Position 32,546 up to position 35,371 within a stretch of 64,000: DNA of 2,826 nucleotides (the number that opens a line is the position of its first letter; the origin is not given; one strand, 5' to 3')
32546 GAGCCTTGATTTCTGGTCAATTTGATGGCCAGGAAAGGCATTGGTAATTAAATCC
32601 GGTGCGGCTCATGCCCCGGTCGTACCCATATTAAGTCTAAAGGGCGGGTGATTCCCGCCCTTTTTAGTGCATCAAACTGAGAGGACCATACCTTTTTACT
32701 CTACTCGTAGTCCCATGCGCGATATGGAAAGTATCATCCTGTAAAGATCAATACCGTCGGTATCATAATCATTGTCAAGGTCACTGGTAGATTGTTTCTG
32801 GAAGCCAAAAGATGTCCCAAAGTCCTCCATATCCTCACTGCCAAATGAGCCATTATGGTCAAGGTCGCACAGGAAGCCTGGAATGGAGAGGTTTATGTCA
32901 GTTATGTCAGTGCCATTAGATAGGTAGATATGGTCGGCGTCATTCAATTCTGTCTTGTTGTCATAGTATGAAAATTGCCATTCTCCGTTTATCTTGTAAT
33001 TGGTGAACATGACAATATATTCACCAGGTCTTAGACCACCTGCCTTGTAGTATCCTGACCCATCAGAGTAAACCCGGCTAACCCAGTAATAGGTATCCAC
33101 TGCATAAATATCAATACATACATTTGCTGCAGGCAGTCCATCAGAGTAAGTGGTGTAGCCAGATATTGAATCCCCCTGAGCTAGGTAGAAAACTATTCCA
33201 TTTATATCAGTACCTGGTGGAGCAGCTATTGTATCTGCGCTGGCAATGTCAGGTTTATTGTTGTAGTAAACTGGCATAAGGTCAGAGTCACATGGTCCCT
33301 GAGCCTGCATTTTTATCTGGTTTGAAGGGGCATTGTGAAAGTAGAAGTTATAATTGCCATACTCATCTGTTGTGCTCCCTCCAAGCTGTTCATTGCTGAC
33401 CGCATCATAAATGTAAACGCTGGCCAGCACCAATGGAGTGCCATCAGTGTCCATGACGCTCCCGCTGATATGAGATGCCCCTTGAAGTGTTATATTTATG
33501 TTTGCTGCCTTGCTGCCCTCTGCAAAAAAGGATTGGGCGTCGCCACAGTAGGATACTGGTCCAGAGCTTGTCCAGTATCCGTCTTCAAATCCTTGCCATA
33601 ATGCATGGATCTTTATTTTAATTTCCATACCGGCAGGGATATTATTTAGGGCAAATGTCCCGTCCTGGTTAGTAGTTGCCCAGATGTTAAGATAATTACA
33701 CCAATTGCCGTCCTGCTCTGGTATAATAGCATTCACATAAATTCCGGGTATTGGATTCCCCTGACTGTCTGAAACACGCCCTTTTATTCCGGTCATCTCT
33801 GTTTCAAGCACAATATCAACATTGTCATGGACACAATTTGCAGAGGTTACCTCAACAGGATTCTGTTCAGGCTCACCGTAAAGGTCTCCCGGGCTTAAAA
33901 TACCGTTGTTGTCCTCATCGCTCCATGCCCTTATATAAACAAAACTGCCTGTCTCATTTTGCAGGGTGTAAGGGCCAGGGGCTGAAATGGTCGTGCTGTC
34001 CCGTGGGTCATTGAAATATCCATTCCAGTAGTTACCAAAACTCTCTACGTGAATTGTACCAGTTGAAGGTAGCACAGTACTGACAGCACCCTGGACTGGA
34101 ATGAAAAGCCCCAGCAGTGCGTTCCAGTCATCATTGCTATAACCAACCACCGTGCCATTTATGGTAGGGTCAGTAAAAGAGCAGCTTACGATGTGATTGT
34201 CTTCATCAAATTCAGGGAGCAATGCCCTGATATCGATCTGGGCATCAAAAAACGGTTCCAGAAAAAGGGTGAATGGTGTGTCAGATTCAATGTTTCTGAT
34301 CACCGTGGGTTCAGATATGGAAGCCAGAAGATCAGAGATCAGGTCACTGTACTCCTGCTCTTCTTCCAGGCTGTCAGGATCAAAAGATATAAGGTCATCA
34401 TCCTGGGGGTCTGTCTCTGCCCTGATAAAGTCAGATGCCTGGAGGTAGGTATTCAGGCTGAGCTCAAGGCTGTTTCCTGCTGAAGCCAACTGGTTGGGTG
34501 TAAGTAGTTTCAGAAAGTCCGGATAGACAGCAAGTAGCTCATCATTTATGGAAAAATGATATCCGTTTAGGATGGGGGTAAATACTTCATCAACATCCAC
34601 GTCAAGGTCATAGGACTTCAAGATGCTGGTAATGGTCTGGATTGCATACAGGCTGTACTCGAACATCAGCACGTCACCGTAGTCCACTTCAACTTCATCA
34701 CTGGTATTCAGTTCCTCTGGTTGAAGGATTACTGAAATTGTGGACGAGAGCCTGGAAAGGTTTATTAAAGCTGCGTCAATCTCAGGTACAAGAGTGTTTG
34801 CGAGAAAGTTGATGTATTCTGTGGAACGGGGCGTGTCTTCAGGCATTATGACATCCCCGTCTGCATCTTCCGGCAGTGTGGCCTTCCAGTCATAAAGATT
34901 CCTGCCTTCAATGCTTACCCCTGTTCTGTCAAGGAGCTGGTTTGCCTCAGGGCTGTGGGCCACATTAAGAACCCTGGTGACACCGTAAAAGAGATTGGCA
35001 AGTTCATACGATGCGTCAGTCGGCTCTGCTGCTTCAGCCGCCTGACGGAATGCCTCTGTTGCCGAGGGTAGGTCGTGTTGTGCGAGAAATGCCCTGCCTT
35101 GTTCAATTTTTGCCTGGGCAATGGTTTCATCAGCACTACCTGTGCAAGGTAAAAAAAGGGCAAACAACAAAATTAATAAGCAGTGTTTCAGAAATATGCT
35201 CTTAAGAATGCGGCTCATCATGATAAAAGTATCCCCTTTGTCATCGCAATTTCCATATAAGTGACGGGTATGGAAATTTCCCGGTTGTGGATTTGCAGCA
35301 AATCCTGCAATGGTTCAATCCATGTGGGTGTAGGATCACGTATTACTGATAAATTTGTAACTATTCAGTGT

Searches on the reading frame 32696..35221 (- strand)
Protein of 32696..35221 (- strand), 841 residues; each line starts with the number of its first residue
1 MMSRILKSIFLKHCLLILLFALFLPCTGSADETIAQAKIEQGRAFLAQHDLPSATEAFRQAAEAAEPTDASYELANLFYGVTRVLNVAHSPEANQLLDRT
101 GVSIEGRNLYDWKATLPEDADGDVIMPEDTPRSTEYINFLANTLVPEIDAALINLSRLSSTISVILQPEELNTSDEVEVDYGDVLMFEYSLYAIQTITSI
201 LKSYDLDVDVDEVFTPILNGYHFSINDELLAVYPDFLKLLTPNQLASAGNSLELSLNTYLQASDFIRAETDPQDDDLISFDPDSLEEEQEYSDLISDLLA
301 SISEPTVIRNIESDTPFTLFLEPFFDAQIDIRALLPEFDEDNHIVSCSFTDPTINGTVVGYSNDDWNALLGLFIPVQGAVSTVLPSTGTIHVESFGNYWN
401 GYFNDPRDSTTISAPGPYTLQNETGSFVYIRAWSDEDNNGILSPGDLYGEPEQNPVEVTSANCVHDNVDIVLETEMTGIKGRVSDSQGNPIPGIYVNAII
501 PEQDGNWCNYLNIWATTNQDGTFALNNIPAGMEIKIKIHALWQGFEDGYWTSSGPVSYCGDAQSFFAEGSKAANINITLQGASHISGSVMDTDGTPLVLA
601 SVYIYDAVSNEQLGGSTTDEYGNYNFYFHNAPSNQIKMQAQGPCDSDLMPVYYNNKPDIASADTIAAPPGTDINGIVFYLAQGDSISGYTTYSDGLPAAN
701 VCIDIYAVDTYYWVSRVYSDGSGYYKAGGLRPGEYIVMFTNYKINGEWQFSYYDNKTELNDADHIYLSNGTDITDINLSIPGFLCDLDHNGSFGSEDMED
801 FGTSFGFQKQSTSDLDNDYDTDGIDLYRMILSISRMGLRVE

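Call 64: search_protein_families(library=pfam, proteins=[window:32696-35221:-], max_evalue=0.00001)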
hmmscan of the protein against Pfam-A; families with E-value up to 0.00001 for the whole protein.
window:32696-35221:- (841 aa): 2 families
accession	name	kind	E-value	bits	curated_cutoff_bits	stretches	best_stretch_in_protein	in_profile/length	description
PF13620.12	CarboxypepD_reg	-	3.4e-20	72.6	32.3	1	479-531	2-48/82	Carboxypeptidase regulatory-like domain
PF13715.12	CarbopepD_reg_2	-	6.3e-09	36.2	32.2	0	585-639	1-51/88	CarboxypepD_reg-like domain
